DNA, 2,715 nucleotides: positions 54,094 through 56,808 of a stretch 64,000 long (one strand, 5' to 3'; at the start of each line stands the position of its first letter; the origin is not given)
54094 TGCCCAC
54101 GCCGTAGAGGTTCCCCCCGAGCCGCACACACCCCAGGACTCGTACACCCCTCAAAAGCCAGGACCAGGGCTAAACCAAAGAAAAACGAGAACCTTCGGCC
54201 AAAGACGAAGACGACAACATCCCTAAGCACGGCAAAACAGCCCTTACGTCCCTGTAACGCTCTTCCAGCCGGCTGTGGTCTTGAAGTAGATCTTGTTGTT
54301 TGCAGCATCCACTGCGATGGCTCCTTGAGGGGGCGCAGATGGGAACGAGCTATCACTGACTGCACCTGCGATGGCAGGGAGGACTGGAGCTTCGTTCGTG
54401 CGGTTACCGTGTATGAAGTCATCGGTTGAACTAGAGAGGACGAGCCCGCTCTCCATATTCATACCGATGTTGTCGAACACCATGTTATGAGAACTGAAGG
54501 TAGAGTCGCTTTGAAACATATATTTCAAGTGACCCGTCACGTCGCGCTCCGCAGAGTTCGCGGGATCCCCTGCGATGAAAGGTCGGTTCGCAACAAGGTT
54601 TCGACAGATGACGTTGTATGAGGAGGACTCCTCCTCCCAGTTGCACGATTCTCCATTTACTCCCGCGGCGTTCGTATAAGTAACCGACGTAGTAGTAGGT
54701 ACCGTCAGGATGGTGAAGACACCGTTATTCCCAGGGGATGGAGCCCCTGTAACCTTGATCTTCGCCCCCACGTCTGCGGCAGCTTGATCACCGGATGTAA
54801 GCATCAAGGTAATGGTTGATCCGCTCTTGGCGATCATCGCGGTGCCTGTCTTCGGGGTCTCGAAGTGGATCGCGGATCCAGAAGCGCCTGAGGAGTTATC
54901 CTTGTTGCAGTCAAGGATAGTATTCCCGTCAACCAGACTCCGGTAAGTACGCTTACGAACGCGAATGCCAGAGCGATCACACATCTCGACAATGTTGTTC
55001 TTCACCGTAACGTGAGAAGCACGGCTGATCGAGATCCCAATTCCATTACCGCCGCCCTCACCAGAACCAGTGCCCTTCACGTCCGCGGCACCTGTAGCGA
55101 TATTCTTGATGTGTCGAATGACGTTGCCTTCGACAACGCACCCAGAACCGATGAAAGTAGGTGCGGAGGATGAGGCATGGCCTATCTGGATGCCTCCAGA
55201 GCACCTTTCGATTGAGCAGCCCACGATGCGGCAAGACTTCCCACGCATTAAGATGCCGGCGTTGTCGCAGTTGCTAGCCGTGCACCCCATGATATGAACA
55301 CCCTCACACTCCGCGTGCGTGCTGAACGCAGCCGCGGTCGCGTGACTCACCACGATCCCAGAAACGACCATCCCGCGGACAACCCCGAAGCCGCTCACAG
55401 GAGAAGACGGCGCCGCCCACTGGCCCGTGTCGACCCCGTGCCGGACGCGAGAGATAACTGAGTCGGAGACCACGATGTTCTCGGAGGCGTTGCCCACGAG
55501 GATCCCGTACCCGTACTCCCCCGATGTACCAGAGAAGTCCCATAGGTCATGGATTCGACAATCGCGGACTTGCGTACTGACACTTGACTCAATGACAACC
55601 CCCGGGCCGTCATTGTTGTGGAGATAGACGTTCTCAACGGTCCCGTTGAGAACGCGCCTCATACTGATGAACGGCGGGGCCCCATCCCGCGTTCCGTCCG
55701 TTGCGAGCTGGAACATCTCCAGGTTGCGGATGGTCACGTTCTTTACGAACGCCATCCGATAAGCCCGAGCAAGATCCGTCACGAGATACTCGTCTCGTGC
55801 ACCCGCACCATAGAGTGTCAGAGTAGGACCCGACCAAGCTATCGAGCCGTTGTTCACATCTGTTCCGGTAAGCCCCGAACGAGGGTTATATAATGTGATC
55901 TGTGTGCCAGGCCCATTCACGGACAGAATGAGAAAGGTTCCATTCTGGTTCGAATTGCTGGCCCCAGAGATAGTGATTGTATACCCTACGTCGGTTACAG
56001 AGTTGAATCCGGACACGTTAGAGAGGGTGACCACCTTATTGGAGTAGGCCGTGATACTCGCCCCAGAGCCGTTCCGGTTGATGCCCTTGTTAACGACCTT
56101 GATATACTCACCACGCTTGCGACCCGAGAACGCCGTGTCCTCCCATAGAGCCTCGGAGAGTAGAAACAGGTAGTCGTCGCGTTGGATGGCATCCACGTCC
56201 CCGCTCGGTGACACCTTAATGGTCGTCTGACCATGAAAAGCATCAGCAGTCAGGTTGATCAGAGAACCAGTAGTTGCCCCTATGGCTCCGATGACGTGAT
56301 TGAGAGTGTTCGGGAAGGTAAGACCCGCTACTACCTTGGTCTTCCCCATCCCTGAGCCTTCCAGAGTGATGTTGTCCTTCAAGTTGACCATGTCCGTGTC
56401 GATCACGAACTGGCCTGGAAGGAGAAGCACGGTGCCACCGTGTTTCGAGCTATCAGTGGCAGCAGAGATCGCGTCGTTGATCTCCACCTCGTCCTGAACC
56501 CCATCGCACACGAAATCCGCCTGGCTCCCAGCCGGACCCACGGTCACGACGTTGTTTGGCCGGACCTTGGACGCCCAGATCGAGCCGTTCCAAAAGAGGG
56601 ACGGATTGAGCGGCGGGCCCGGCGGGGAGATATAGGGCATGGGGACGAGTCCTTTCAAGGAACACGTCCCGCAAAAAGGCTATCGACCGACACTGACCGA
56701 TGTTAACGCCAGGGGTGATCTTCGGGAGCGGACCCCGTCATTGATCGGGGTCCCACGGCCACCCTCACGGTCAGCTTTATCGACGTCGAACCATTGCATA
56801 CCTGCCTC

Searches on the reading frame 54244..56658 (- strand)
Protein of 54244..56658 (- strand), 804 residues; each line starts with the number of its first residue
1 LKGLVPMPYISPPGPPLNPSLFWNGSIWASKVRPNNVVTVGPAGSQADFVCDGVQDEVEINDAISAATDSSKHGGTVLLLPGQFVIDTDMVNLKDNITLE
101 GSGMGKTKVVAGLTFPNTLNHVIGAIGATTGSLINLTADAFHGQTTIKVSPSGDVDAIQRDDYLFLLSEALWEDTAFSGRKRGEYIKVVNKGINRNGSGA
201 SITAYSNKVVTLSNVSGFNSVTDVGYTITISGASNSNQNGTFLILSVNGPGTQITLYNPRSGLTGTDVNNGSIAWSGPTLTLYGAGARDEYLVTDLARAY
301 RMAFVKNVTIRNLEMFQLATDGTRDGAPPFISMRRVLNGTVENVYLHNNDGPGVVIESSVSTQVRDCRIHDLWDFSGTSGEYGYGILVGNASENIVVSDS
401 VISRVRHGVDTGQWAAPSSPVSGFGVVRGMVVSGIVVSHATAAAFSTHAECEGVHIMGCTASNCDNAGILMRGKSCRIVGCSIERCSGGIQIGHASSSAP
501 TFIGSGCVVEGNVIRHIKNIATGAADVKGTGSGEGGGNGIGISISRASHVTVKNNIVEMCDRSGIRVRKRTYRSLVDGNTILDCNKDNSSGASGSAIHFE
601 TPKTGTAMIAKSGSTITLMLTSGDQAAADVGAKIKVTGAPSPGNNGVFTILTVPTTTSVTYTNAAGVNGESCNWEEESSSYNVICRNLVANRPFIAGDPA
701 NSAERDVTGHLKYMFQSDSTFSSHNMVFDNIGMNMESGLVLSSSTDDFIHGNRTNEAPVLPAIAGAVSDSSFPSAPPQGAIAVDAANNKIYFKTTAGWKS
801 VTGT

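Call 9: search_protein_families(library=pfam, proteins=[window:54244-56658:-], max_evalue=0.01)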
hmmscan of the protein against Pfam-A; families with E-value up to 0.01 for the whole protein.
window:54244-56658:- (804 aa): 2 families
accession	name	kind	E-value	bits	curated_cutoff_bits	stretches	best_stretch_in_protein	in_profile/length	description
PF13229.12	Beta_helix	-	1.7e-13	50.9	25.9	3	334-410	29-96/158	Right handed beta helix region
PF05048.19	NosD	-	1.5e-05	25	23.6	1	428-606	25-194/212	Periplasmic copper-binding protein (NosD)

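Call 10: search_protein_families(library=phrogs, proteins=[window:54244-56658:-], max_evalue=0.001)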
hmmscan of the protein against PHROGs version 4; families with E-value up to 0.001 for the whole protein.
window:54244-56658:- (804 aa): 0 families
